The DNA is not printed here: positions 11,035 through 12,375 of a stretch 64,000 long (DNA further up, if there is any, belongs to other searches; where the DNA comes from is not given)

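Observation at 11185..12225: In-frame fusion of AroH-type chorismate mutase with cytidylate kinase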

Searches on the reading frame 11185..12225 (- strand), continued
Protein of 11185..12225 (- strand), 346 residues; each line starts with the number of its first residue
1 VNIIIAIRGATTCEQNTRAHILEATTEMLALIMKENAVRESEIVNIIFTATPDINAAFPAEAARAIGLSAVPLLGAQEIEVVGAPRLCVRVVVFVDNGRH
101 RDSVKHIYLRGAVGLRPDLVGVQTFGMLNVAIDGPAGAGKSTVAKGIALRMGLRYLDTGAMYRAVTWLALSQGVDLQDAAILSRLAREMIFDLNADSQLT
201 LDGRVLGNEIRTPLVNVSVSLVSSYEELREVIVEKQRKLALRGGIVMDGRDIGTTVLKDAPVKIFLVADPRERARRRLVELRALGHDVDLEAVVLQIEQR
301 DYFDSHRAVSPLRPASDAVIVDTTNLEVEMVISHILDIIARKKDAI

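Call 10: find_encoding_contigs(protein=P0075, flank=6000, max_places=3)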
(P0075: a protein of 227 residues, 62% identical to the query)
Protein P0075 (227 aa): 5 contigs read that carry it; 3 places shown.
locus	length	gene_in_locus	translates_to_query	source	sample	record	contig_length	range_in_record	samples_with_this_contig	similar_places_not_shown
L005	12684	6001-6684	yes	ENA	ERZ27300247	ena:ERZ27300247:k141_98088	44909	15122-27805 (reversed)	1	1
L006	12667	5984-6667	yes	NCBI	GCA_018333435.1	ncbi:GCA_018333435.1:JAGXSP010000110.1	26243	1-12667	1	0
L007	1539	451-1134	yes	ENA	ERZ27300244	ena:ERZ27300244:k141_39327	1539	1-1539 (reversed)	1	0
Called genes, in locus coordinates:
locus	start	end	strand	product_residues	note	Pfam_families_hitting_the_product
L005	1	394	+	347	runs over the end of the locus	PF00768:Peptidase_S11, PF07943:PBP5_C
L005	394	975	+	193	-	PF07670:Gate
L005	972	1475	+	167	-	PF07670:Gate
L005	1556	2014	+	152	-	PF14588:YjgF_endoribonc, PF01042:Ribonuc_L-PSP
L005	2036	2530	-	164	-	-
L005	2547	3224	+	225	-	PF01113:DapB_N, PF05173:DapB_C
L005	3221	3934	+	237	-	PF01479:S4, PF00849:PseudoU_synth_2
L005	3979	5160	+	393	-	PF00890:FAD_binding_2 (faint), PF03486:HI0933_like, PF07992:Pyr_redox_2 (weak), PF01134:GIDA (faint), PF22780:HI0933_like_1st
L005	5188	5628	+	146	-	-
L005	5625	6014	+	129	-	PF07736:CM_1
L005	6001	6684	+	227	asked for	PF02224:Cytidylate_kin, PF13189:Cytidylate_kin2, PF13238:AAA_18 (weak), PF01202:SKI (faint), PF13207:AAA_17 (faint)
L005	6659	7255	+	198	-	PF01553:Acyltransferase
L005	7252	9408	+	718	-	PF02401:LYTB, PF21710:Spt6_S1 (faint), PF00575:S1, PF13509:S1_2 (faint), PF00575:S1, PF23459:S1_RRP5, PF00575:S1, PF23459:S1_RRP5 (weak), +1 more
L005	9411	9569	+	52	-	-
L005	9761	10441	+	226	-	PF07758:DUF1614, PF24124:YphA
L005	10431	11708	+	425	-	PF07454:SpoIIP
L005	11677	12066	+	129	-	-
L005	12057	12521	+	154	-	PF11385:DUF3189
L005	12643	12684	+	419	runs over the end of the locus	PF19238:Radical_SAM_2, PF04055:Radical_SAM (weak), PF04459:DUF512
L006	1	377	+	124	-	PF07943:PBP5_C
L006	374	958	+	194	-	PF07670:Gate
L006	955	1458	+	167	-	PF07670:Gate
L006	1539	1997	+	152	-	PF14588:YjgF_endoribonc, PF01042:Ribonuc_L-PSP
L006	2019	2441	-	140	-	-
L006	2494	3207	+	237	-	PF01113:DapB_N, PF05173:DapB_C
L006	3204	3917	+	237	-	PF01479:S4, PF00849:PseudoU_synth_2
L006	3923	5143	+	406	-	PF00070:Pyr_redox (faint), PF00890:FAD_binding_2 (weak), PF01134:GIDA (faint), PF01266:DAO (weak), PF03486:HI0933_like, PF12831:FAD_oxidored, PF07992:Pyr_redox_2 (weak), PF22780:HI0933_like_1st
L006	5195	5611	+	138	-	-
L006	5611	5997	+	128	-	PF07736:CM_1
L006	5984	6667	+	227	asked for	PF02224:Cytidylate_kin, PF13189:Cytidylate_kin2, PF13238:AAA_18 (weak), PF01202:SKI (faint), PF13207:AAA_17 (faint)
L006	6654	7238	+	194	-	PF01553:Acyltransferase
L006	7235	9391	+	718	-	PF02401:LYTB, PF21710:Spt6_S1 (faint), PF00575:S1, PF13509:S1_2 (faint), PF00575:S1, PF23459:S1_RRP5, PF00575:S1, PF23459:S1_RRP5 (weak), +1 more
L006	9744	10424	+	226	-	PF07758:DUF1614, PF24124:YphA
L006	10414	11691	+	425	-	PF07454:SpoIIP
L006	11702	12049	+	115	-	-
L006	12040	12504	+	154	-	PF11385:DUF3189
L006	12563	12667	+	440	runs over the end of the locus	PF17820:PDZ_6 (weak), PF19238:Radical_SAM_2, PF04055:Radical_SAM (weak), PF04459:DUF512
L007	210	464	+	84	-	PF07736:CM_1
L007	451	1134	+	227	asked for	PF02224:Cytidylate_kin, PF13189:Cytidylate_kin2, PF13238:AAA_18 (weak), PF01202:SKI (faint), PF13207:AAA_17 (faint)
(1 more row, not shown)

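Call 17: find_related_loci(query=A2, collection=genome_contigs, flank=4000)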
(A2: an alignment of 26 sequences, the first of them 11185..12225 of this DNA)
Query A2 (346 aa) in genome_contigs; peptide patterns used: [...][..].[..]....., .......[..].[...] (x = any residue, [..] = any of these).
600 stretches matched a pattern (row limit reached: there are more); 600 encode a relative of the query (tblastn E <= 1e-3); the best 80 are kept; 80 distinct loci.
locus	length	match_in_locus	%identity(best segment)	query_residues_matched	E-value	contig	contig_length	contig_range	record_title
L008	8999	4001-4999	42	4-342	2e-76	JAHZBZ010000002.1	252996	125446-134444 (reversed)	MAG: Bacillota bacterium isolate HRGM_Genome_2163 HRGM_Genome_2163_2, whole genome shotgun sequence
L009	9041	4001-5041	41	6-343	1e-74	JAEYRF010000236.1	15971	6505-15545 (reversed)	MAG: Bacillota bacterium isolate OH_CBB_50 k127_1972699, whole genome shotgun sequence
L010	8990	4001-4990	39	3-335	6e-70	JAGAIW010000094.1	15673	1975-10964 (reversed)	MAG: Clostridia bacterium isolate RGIG8483 Water_deer_Cecum-1__c195465, whole genome shotgun sequence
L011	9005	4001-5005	38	3-342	5e-67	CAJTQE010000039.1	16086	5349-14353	MAG TPA_asm: uncultured Christensenella sp. isolate MGBC110736 genome assembly, contig: MGBC110736.39, whole genome shot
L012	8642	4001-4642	49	126-339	2e-59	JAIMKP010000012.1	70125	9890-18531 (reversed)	MAG: Desulfosporosinus sp. isolate GA_180221_E-2-1-MAG-50_16 NODE_90_length_70162_cov_10.664142, whole genome shotgun se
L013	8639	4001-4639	46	130-342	5e-56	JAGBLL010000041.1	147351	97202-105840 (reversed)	MAG: Bacilli bacterium isolate RGIG9223 Water_deer_Rumen-2__c181558, whole genome shotgun sequence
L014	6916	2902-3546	45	128-342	6e-56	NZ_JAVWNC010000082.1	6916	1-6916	MAG: Anaerorhabdus sp. isolate CGS1Y4-bin55 NODE_8265_length_6916_cov_110.429966, whole genome shotgun sequence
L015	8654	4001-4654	47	128-342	7e-56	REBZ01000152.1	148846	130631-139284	MAG: Alkalicoccus sp. isolate LCM1.Bin51 NODE_8_length_148846_cov_51.2398, whole genome shotgun sequence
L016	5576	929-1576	42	126-342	2e-55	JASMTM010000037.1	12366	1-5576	MAG: Petrotogales bacterium isolate GSC-VFA-60_REP10 CoA_60C_k149_72030, whole genome shotgun sequence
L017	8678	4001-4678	45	120-342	4e-55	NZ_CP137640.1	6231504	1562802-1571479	Niallia oryzisoli strain DSM 29761 chromosome, complete genome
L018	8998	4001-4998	48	6-332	2e-68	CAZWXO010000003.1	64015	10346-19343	MAG TPA_asm: uncultured bacterium isolate binchicken_co113_116 genome assembly, contig: NODE_491_length_64015_cov_4.0698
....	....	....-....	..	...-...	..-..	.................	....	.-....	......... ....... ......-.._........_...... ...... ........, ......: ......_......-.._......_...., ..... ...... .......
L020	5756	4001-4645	47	128-344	5e-54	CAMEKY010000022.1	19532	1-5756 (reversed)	MAG: uncultured Clostridium sp. isolate SRR15057923_bin.10_metaWRAP_v1.3_MAG genome assembly, contig: ERZ10407387.1025,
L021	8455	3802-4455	47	130-341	1e-53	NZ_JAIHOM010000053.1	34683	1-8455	Spirulina subsalsa FACHB-351 NODE_180, whole genome shotgun sequence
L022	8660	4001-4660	45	127-343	9e-54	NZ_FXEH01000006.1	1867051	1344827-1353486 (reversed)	Thalassobacillus devorans strain Marseille-P394, whole genome shotgun sequence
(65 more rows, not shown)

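Call 18: search_solved_structures(query=window:11185-12225:-, show_alignments=2)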
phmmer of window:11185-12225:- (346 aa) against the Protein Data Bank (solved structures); distinct sequences matched with E-value up to 0.001: 23.
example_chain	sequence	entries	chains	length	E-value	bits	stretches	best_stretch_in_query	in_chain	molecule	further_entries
3r20_A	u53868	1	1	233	7e-51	176.7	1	123-341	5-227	Cytidylate kinase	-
3r8c_A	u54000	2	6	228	4.4e-49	170.7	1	126-342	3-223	Cytidylate kinase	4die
1q3t_A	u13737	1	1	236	4.7e-48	167.4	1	128-335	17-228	Cytidylate kinase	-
37fc_A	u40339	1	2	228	6.2e-47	163.7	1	130-342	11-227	Cytidylate kinase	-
4e22_A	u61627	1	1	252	4.5e-45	157.6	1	130-337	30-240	Cytidylate kinase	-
2h92_A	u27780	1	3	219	1.8e-44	155.6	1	128-341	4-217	Cytidylate kinase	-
1cke_A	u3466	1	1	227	2.8e-43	151.7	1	130-343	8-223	PROTEIN (CYTIDINE MONOPHOSPHATE KINASE)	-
1kdo_A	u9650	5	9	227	3.6e-43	151.3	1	130-343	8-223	CYTIDYLATE KINASE | PROTEIN (CYTIDINE MONOPHOSPHATE KINASE)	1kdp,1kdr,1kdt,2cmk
2fem_A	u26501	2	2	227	2.4e-42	148.6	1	130-343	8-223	Cytidylate kinase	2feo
4zk7_A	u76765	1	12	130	1.2e-25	93.7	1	5-123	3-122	Chorismate mutase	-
7l85_B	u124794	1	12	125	1.3e-25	93.7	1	5-123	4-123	BG505 SOSIP-T33-31B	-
1xho_A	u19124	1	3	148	3.4e-25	92.3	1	4-119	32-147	Chorismate mutase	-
7l4a_A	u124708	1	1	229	3.6e-25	92.2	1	129-341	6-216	Cytidylate kinase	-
1ode_A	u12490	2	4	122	5.4e-25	91.6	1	5-122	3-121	CHORISMATE MUTASE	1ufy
1ui9_A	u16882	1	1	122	1.4e-24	90.3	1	5-122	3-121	chorismate mutase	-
1com_A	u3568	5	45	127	1.7e-24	90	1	4-120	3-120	CHORISMATE MUTASE | PROTEIN (CHORISMATE MUTASE) | CHORISMATE MUTASE AROH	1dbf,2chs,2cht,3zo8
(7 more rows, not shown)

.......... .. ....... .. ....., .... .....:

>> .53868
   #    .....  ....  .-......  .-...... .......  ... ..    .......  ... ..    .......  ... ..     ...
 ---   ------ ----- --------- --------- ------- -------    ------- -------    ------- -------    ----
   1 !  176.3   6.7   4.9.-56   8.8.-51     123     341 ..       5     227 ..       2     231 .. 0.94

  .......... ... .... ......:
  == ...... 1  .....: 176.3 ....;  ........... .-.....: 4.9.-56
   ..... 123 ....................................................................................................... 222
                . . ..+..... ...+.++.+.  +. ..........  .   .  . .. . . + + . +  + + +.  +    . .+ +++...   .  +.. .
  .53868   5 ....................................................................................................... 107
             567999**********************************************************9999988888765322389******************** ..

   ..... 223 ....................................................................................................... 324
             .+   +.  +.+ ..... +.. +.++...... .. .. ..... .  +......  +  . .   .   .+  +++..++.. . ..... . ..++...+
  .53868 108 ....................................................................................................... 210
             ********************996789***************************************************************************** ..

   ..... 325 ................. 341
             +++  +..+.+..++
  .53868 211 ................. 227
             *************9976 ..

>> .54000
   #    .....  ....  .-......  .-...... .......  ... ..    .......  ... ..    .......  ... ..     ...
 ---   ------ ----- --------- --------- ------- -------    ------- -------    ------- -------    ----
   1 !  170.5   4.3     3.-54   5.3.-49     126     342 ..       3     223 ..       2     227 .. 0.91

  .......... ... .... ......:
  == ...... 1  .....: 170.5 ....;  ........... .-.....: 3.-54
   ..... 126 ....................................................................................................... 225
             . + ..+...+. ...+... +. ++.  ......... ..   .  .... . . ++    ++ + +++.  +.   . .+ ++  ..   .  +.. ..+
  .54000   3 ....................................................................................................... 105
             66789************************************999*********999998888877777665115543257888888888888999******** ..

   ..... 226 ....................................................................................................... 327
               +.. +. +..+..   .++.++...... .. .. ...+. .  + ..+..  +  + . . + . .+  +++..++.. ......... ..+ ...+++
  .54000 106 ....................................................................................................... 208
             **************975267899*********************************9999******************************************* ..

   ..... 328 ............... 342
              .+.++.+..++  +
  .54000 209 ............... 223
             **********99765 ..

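Call 35: predict_structure(alignment_id=A2)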
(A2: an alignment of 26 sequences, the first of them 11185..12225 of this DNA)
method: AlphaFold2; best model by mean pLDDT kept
length: 346 residues; sequences in the alignment: 26
mean_pLDDT: 89.9   pTM: 0.65
mean pLDDT of the five models: 89.9, 89.9, 88.9, 88.2, 88.1
residues with pLDDT >= 90: 240; 70-90: 91; 50-70: 10; < 50: 5
segments of 3 or more residues with pLDDT < 50: 121-124
pLDDT, mean of each block of 10 residues (from residue 1): 87 94 95 93 96 88 94 92 87 91 88 71 63 92 91 90 97 96 97 90 93 90 92 95 91 94 95 90 87 90 82 93 94 91 64
secondary structure, 60 per line:
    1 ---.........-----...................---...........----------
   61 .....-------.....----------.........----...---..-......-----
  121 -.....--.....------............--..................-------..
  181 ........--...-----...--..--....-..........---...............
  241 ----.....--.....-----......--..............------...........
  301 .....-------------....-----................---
elements in order: E4-12 H18-36 E43-50 H61-65 E73-77 E88-96 H110-115 H122-126 E129-133 H140-151 E154-157 H158-171 H179-188 E191-193 E199-201 H208-211 H213-222 H226-240 E245-249 H252-256 E262-267 H270-283 H290-305 E319-322 H328-343
